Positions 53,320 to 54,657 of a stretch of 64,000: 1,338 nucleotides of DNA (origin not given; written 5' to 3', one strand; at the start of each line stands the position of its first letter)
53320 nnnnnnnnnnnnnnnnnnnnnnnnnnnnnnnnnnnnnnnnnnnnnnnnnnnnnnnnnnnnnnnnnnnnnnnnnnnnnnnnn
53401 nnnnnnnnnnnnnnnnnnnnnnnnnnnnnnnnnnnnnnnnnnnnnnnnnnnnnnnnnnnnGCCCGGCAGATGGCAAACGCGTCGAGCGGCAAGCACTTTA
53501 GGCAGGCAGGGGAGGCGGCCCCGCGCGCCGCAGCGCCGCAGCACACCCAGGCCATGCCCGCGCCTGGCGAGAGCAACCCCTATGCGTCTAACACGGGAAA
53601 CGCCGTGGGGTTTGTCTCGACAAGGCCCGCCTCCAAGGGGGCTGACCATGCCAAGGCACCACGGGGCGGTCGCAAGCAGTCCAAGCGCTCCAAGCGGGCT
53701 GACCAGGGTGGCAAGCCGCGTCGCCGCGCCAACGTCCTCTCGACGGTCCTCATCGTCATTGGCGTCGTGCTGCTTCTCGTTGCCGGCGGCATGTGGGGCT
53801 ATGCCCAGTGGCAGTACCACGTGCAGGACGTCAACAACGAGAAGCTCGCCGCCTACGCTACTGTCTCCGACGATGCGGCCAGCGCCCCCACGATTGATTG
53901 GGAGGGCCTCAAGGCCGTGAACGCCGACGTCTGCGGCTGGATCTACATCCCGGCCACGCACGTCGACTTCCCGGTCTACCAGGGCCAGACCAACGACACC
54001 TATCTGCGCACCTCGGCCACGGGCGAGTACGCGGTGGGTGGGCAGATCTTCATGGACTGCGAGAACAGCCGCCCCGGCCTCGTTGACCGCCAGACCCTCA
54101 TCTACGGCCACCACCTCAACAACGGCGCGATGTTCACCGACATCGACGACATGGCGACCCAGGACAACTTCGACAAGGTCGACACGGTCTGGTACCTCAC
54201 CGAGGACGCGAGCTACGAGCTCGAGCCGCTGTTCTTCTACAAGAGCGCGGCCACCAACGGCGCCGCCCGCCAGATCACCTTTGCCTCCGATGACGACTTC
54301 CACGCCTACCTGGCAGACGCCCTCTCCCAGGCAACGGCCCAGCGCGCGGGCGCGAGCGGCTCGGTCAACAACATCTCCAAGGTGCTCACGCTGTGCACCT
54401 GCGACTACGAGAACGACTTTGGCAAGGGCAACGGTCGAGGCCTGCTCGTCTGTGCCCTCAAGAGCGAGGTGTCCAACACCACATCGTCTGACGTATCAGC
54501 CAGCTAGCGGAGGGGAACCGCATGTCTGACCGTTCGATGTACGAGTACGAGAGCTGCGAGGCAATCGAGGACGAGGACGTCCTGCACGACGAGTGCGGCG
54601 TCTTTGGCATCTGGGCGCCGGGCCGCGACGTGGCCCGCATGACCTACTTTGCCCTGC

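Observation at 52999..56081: Class-B-like sortase gene embedded in the purine biosynthesis operon (purE-srtB-purF-purM-purN)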

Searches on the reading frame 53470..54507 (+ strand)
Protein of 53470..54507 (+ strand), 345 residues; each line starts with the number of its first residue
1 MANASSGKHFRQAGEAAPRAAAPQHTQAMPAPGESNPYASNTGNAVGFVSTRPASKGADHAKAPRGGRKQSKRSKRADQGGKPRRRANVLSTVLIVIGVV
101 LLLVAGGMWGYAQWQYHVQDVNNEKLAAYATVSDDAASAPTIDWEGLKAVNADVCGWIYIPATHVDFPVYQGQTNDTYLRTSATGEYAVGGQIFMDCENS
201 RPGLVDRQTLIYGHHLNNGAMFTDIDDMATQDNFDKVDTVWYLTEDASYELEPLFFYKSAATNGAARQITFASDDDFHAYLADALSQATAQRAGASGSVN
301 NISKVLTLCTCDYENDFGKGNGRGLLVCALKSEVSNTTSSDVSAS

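Call 3: search_protein_families(library=pfam, proteins=[window:53470-54507:+])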
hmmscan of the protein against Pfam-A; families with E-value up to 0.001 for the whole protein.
window:53470-54507:+ (345 aa): 1 family
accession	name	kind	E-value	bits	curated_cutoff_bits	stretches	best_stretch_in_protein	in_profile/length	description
PF04203.18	Sortase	-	2.9e-10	40.4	26.6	1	158-323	1-117/125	Sortase domain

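Call 4: search_protein_families(library=ncbifam, proteins=[window:53470-54507:+])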
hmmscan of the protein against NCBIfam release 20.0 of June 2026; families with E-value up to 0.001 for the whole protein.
window:53470-54507:+ (345 aa): 4 families
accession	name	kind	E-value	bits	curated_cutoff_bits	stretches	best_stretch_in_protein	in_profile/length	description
TIGR03064.1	sortase_srtB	equivalog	1.6e-43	148.7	153.75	1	93-316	12-229/235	class B sortase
NF040525.1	SrtB_LPKTxSAVK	exception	1.8e-21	76.3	200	1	113-316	24-228/261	class B sortase, LPKTxAVK-specific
NF033745.1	class_C_sortase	subfamily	2.3e-05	24.2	160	1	124-234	57-163/220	class C sortase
NF033747.1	class_E_sortase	subfamily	4.6e-05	23.4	160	1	88-312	2-190/211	class E sortase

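Call 8: find_homologous_proteins(query=window:53470-54507:+)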
Query window:53470-54507:+ (345 aa): 297 proteins with E <= 0.001 among 8000 candidates; the best 120 are listed.
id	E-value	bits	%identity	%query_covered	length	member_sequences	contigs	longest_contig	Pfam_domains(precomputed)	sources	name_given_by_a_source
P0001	9.2e-218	740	95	100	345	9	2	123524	PF04203.19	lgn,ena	-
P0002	4.4e-214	728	93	100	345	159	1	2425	PF04203.19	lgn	-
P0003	2.3e-190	650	85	99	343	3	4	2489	PF04203.19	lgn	-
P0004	6.6e-166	570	74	99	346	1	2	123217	PF04203.19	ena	-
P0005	4.6e-147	508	68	98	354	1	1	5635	PF04203.19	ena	-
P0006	5.8e-146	504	68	100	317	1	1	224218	PF04203.19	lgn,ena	-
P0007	3.0e-145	502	70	100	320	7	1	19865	PF04203.19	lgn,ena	-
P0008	3.0e-145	502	68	100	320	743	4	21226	PF04203.19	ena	-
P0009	4.8e-145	501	69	100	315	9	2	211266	PF04203.19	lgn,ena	-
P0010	1.5e-144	499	69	100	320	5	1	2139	PF04203.19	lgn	-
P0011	2.2e-144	499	76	85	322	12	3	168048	PF04203.19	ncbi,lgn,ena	-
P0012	2.4e-144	499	68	100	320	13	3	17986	PF04203.19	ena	-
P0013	1.1e-143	497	67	100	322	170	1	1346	PF04203.19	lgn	-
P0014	1.3e-143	496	67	100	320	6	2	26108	PF04203.19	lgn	-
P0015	3.9e-142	491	78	81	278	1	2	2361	PF04203.19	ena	-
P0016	2.6e-134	466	81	73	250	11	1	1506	PF04203.19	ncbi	-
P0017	1.3e-121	424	70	77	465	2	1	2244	PF04203.19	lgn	-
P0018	1.5e-120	421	66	81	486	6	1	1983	PF04203.19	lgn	-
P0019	2.0e-120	420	70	75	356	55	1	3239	PF04203.19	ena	-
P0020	6.5e-119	415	56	98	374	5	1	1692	PF04203.19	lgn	-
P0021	8.6e-119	415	67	76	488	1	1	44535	PF04203.19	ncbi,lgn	-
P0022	2.4e-118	413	59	99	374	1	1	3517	PF04203.19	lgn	-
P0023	1.1e-116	408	69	71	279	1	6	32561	PF04203.19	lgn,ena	-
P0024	2.2e-116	407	66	76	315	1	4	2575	PF04203.19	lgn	-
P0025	7.3e-115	402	69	74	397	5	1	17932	PF04203.19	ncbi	-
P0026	8.2e-115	402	64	80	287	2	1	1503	PF04203.19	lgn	-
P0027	4.4e-114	399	70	74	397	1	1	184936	PF04203.19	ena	-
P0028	9.2e-114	398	66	76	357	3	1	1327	PF04203.19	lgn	-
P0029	1.0e-113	398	55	97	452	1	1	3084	PF04203.19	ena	-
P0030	1.2e-113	398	69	75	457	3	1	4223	PF04203.19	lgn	-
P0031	8.3e-113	395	62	79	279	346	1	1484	PF04203.19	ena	-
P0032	1.1e-111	391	65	72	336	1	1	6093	PF04203.19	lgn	-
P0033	7.7e-110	385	63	73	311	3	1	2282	PF04203.19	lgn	-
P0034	9.2e-110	385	56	97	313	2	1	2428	PF04203.19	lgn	-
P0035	1.3e-109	385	58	84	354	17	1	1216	PF04203.19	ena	-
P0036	2.2e-109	384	68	71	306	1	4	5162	PF04203.19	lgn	-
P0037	2.5e-108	380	54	96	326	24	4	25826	PF04203.19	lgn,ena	-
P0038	3.6e-108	380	63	74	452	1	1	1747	PF04203.19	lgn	-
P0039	1.1e-107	378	59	84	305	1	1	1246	PF04203.19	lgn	-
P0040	1.1e-106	375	53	97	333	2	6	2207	PF04203.19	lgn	-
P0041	1.6e-105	371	53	93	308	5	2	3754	PF04203.19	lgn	-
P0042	6.5e-105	369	53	95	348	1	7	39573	PF04203.19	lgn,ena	-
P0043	1.6e-104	368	51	97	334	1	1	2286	PF04203.19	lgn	-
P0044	1.6e-104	368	63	73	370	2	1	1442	PF04203.19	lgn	-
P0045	2.3e-104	367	53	95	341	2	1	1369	PF04203.19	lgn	-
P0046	2.9e-104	367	58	86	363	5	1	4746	PF04203.19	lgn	-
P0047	9.7e-104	365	52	96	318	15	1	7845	PF04203.19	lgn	-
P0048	3.2e-103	364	52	100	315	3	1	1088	PF04203.19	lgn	-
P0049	4.6e-103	363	60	69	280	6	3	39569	PF04203.19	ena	-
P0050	1.4e-102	361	56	87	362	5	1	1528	PF04203.19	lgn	-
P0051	6.6e-102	359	60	82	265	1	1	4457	PF04203.19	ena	-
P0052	1.2e-101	358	63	73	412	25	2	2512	PF04203.19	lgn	-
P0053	1.5e-101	358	61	74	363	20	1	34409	PF04203.19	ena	-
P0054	2.1e-101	358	57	84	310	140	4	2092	PF04203.19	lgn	-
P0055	2.2e-99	351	55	87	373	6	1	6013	PF04203.19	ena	-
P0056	5.5e-99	350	48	95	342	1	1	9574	PF04203.19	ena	-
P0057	2.0e-98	348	55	84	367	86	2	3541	PF04203.19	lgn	-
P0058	7.5e-97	343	49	95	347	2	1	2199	PF04203.19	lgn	-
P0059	1.3e-96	342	51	95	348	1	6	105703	PF04203.19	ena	-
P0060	6.8e-96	340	60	73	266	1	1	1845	PF04203.19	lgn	-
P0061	4.3e-95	337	48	97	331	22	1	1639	PF04203.19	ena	-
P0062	7.0e-95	336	52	83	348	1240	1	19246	PF04203.19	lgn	-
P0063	1.0e-93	332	50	87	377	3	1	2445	PF04203.19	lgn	-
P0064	6.0e-93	330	60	69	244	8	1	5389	PF04203.19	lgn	-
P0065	1.3e-92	329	46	97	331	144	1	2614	PF04203.19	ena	-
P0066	1.4e-92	329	55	72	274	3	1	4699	PF04203.19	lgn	-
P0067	1.8e-92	328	48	89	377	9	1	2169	PF04203.19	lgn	-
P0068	2.1e-92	328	50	97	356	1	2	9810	PF04203.19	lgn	-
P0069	8.7e-92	326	51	79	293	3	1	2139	PF04203.19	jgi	jgi:sortase B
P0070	1.3e-91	325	44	98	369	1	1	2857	PF04203.19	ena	-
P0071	1.7e-91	325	50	86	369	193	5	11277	PF04203.19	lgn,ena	-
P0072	2.1e-91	325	59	68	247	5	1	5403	PF04203.19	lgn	-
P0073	2.3e-91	325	57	74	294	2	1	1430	PF04203.19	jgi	jgi:sortase B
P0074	2.8e-91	324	49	95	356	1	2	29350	PF04203.19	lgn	-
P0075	5.0e-91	324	50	86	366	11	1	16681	PF04203.19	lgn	-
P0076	1.0e-90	322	49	95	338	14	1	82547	PF04203.19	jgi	-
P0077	2.9e-90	321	47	92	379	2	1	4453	PF04203.19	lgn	-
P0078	3.4e-90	321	47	92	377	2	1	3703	PF04203.19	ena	-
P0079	3.9e-90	321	53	78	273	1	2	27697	PF04203.19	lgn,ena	-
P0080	4.0e-90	321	55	73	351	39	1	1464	PF04203.19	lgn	-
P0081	5.4e-90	320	55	73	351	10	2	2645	PF04203.19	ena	-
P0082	7.5e-90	320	55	71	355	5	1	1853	PF04203.19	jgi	jgi:sortase B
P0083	8.6e-90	319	53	73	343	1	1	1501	PF04203.19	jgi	jgi:sortase B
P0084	9.1e-90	319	47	95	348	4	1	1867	PF04203.19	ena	-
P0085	1.1e-89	319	50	83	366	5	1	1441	PF04203.19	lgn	-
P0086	2.4e-89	318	45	95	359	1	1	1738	PF04203.19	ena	-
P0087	2.5e-89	318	54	74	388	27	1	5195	PF04203.19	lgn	-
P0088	3.8e-89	317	48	86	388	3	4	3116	PF04203.19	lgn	-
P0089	4.1e-89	317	50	83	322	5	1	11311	PF04203.19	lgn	-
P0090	7.9e-89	316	49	95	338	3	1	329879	PF04203.19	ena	-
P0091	8.0e-89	316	50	86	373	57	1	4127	PF04203.19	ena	-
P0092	8.9e-89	316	52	81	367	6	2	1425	PF04203.19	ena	-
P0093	1.2e-88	316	56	72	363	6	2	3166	PF04203.19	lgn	-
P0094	1.3e-88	316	54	74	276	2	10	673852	PF04203.19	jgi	jgi:sortase B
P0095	1.6e-88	315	51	81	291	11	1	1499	PF04203.19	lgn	-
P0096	1.6e-88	315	47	96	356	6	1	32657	PF04203.19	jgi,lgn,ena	jgi:sortase B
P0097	1.6e-88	315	47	92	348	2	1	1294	PF04203.19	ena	-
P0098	2.4e-88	315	56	72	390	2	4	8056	PF04203.19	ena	-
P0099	2.6e-88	315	51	78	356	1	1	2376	PF04203.19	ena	-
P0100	2.7e-88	315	49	85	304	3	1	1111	PF04203.19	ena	-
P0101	3.0e-88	314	46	97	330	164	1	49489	PF04203.19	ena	-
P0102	5.0e-88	314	48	99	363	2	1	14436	PF04203.19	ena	-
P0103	5.7e-88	313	47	97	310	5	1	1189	PF04203.19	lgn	-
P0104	7.4e-88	313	46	97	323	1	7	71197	PF04203.19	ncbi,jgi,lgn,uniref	ncbi:MAG: class B sortase [Tractidigestivibacter sp.]|jgi:sortase B|uniref:class B sortase n=1 Tax=T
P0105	1.5e-87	312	45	94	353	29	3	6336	PF04203.19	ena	-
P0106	1.8e-87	312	48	96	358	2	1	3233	PF04203.19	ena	-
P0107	5.8e-87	310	44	95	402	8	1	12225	PF04203.19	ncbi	-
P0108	5.9e-87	310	54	72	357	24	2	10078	PF04203.19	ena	-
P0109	5.9e-87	310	49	86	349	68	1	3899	PF04203.19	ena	-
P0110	8.0e-87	310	54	66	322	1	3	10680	PF04203.19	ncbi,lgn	-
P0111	8.1e-87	310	54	75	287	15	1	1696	PF04203.19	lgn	-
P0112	1.1e-86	309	47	99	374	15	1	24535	PF04203.19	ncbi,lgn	-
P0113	1.9e-86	308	54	72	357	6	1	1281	PF04203.19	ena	-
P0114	3.1e-86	308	51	81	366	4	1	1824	PF04203.19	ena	-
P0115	3.4e-86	308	53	76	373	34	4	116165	PF04203.19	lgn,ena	-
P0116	3.7e-86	308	54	66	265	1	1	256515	PF04203.19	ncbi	-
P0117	5.9e-86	307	54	76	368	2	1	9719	PF04203.19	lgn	-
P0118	9.8e-86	306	52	77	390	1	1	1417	PF04203.19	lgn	-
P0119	1.6e-85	305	49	86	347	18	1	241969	PF04203.19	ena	-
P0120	2.3e-85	305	53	73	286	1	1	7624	PF04203.19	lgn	-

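Call 10: find_related_loci(query=A1, collection=genome_contigs, flank=6000)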
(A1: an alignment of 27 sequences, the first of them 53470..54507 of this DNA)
Query A1 (345 aa) in genome_contigs; peptide patterns used: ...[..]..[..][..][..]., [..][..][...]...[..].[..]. (x = any residue, [..] = any of these).
367 stretches matched a pattern; 303 encode a relative of the query (tblastn E <= 1e-3); the best 80 are kept; 80 distinct loci.
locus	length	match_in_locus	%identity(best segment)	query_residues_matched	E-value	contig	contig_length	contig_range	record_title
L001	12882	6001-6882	76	53-345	4e-150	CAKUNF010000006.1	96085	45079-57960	MAG: uncultured Parolsenella sp. isolate REFINED_METABAT215_TOP10_CONTIGS_1500_ASSEMBLY_K77_MERGED__Hadza_MoBio_hadza-E-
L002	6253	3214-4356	55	1-345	2e-129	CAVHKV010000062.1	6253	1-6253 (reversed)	uncultured Bacteroidales bacterium isolate H07682-L1_cleanbin_000064 genome assembly, contig: Spades_H07682-L1_contig_92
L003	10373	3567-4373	67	72-334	4e-123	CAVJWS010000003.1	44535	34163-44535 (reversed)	Prevotella sp. CAG:279 isolate H07654-L1_cleanbin_000023 genome assembly, contig: Spades_H07654-L1_contig_557, whole gen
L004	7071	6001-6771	69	80-334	1e-111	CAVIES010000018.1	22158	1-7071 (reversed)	Anaerovoracaceae bacterium isolate H07652-L1_cleanbin_000005 genome assembly, contig: Spades_H07652-L1_contig_384, whole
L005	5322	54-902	61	64-341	1e-108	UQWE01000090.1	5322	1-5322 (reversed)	uncultured Coriobacteriaceae bacterium isolate UMGS696 genome assembly, contig: NODE_2384_length_5322_cov_22.8166, whole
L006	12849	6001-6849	62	64-341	3e-102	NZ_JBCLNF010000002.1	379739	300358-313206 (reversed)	Collinsella sp. 1033st1_E11_1033SCRN_220408 NODE_2_length_379739_cov_109.332248, whole genome shotgun sequence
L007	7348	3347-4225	56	44-343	5e-102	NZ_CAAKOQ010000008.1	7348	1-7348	Olsenella uli isolate Olsenella_uli_MC1, whole genome shotgun sequence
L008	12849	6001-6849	61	64-341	1e-101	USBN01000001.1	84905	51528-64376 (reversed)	uncultured Coriobacteriaceae bacterium isolate UMGS1564 genome assembly, contig: NODE_119_length_84905_cov_5.482216, who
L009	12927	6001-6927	55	3-341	1e-101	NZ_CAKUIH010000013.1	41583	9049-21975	MAG: uncultured Parolsenella sp. isolate REFINED_METABAT215_TOP10_CONTIGS_1500_ASSEMBLY_K77_MERGED__Hadza_MoBio_hadza-E-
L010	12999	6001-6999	50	9-331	4e-100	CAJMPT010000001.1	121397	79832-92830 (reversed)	TPA_asm: uncultured bacterium isolate ERR1600689-bin.8 genome assembly, contig: NODE_157_length_121397_cov_13.068336, wh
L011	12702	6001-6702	61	108-339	3e-98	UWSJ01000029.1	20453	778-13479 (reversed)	uncultured Coriobacteriaceae bacterium isolate UMGS1204 genome assembly, contig: NODE_565_length_20453_cov_14.5616, whol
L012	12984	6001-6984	48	5-336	4e-98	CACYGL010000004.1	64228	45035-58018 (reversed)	MAG: uncultured Coriobacteriaceae bacterium isolate RUG11916 genome assembly, contig: RUG11916_asm_4, whole genome shotg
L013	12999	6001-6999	49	5-336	3e-97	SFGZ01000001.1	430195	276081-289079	MAG: Coriobacteriaceae bacterium isolate W0P9.015 Contig3, whole genome shotgun sequence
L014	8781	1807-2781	47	18-341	4e-97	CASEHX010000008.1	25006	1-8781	uncultured Olsenella sp. isolate SI.A99.metabat-bins.32 genome assembly, contig: SI.A99.metabat-bins.32.fa_k141_115050,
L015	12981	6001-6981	48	5-336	7e-97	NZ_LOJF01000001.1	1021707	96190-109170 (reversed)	Tractidigestivibacter scatoligenes strain SK9K4 contig_1, whole genome shotgun sequence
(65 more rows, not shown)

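Call 14: search_solved_structures(query=window:53470-54507:+, max_evalue=0.01, show_alignments=2)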
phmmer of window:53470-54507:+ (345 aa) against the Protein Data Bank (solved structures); distinct sequences matched with E-value up to 0.01: 15.
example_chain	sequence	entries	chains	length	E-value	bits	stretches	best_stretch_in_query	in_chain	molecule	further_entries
5jcv_A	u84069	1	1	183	4.7e-23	85.2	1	147-321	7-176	Lmo2181 protein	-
1ng5_A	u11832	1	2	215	2.1e-22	83.1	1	143-312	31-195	sortase B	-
1qx6_A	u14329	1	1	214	4.9e-22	81.9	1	143-312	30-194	NPQTN specific sortase B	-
1qwz_A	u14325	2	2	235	5.5e-22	81.7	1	142-312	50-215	NPQTN specific sortase B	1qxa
4lfd_A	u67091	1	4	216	6.7e-22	81.4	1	143-312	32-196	Sortase B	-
4y4q_A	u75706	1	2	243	9.7e-22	80.9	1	131-314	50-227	Sortase, SrtB family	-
5b23_A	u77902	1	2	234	5.2e-21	78.5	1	145-314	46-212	Uncharacterized protein Sortase B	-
2oqw_A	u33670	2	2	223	3.3e-20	75.9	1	144-317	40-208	Sortase B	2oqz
1rz2_A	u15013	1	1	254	6.8e-20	74.8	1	144-317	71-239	conserved hypothetical protein BA4783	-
5yfk_A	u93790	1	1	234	1.2e-19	74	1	145-314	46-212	Uncharacterized protein Sortase B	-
3psq_A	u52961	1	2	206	7.6e-18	68.1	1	142-236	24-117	Hypothetical exported protein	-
6kyc_A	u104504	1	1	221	3.9e-16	62.5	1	145-317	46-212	Putative peptidase C60B, sortase B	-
5gyj_A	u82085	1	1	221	5.4e-16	62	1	145-317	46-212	Putative peptidase C60B, sortase B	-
6kyd_A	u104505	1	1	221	8.5e-16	61.4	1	145-316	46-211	Putative peptidase C60B, sortase B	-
4ux7_A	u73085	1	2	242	8.8e-15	58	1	144-319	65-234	PUTATIVE PEPTIDASE C60B, SORTASE B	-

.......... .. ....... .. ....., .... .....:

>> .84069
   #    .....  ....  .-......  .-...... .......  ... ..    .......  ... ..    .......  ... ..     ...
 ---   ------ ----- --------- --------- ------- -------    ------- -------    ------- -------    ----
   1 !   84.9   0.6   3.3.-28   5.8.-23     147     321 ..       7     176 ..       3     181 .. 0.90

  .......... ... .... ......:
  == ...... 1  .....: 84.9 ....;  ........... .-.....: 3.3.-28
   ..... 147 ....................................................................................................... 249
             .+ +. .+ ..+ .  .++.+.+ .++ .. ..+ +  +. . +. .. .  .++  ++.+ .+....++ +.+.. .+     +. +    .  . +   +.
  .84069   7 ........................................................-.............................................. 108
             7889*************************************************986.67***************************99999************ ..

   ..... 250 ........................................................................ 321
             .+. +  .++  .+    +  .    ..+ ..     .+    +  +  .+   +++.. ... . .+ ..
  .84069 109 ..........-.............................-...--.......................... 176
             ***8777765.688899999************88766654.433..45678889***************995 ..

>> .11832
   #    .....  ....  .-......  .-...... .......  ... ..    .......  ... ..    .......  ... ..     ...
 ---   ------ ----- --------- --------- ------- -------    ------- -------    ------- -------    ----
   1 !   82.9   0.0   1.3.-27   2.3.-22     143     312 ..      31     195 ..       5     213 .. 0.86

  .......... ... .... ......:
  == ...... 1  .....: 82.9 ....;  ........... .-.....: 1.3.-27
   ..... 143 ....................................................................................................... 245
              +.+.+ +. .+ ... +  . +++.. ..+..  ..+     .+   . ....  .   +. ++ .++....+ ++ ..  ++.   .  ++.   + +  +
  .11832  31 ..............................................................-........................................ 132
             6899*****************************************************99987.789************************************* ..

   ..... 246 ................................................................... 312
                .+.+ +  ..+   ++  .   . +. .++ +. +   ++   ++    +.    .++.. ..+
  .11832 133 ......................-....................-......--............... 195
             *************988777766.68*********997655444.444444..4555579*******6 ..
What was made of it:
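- On Sortase superfamily (Pfam PF04203 / MEROPS C60): Cys311 and the YGHH histidines align with TLSTC and YGHH of S. aureus SrtB (call 14).
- The best 15 PDB sequence matches are all class B sortases or the class-B-type pilus sortase Spy0129 (call 14).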

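Call 36: find_encoding_contigs(protein=window:53470-54507:+, flank=10000, max_places=3)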
Protein window:53470-54507:+ (345 aa): 5 contigs read that carry it; 2 places shown.
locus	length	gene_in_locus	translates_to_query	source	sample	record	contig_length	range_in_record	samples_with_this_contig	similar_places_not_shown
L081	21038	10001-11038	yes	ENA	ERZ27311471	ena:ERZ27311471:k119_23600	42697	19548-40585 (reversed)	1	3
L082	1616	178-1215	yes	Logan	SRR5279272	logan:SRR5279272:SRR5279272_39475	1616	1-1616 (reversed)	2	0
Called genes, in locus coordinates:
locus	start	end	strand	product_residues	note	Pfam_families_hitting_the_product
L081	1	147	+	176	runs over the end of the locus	PF01281:Ribosomal_L9_N, PF03948:Ribosomal_L9_C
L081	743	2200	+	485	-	PF00772:DnaB, PF13481:AAA_25, PF03796:DnaB_C, PF06745:ATPase (faint)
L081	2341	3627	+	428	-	PF00709:Adenylsucc_synt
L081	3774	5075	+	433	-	PF02844:GARS_N, PF01071:GARS_A, PF02655:ATP-grasp_3, PF02786:CPSase_L_D2 (faint), PF02222:ATP-grasp (weak), PF02843:GARS_C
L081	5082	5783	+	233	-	PF00293:NUDIX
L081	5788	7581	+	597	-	PF00664:ABC_membrane, PF00005:ABC_tran, PF02463:SMC_N (weak)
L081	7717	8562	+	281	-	-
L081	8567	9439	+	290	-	PF08543:Phos_pyr_kin, PF00294:PfkB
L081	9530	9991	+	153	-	PF00731:AIRC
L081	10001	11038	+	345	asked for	PF04203:Sortase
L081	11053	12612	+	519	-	PF13522:GATase_6, PF13537:GATase_7, PF00156:Pribosyltran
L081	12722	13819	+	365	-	PF00586:AIRS, PF02769:AIRS_C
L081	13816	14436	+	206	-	PF00551:Formyl_trans_N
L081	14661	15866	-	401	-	PF05958:tRNA_U5-meth_tr, PF03602:Cons_hypoth95 (weak), PF05175:MTS, PF13847:Methyltransf_31, PF13649:Methyltransf_25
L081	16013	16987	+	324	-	PF00056:Ldh_1_N, PF02866:Ldh_1_C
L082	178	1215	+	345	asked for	PF04203:Sortase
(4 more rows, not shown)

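Call 38: predict_structure(alignment_id=A2)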
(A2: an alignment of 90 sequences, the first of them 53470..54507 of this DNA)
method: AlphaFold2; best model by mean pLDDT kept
length: 345 residues; sequences in the alignment: 90
mean_pLDDT: 80.8   pTM: 0.74
mean pLDDT of the five models: 80.8, 80.7, 80.1, 79.1, 78.9
residues with pLDDT >= 90: 220; 70-90: 28; 50-70: 24; < 50: 73
segments of 3 or more residues with pLDDT < 50: 1-4, 7-62, 64-72, 74-77
pLDDT, mean of each block of 10 residues (from residue 1): 45 39 39 40 35 40 47 49 70 96 97 93 95 92 98 98 96 95 92 97 97 92 96 98 98 97 93 98 98 96 98 65 94 86 64
secondary structure, 60 per line:
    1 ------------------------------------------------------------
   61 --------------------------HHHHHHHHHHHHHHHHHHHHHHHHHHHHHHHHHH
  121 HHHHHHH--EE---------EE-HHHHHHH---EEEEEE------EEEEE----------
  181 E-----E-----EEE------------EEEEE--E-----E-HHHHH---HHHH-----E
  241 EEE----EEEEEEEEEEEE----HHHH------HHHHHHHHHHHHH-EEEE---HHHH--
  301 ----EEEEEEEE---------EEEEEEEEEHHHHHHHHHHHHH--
elements in order: H87-127 H144-150 E154-159 E166-170 E193-195 E208-212 H223-227 H231-234 E240-243 E248-259 H264-267 H274-286 E288-291 H295-298 E305-312 E322-330 H331-343
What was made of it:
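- On Class B sortase (structural definition): The model has a helix at 274-286 between strands 248-259 and 288-291/305-312 (call 38).
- The AF2 model has pLDDT above 90 over the catalytic domain (call 38).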
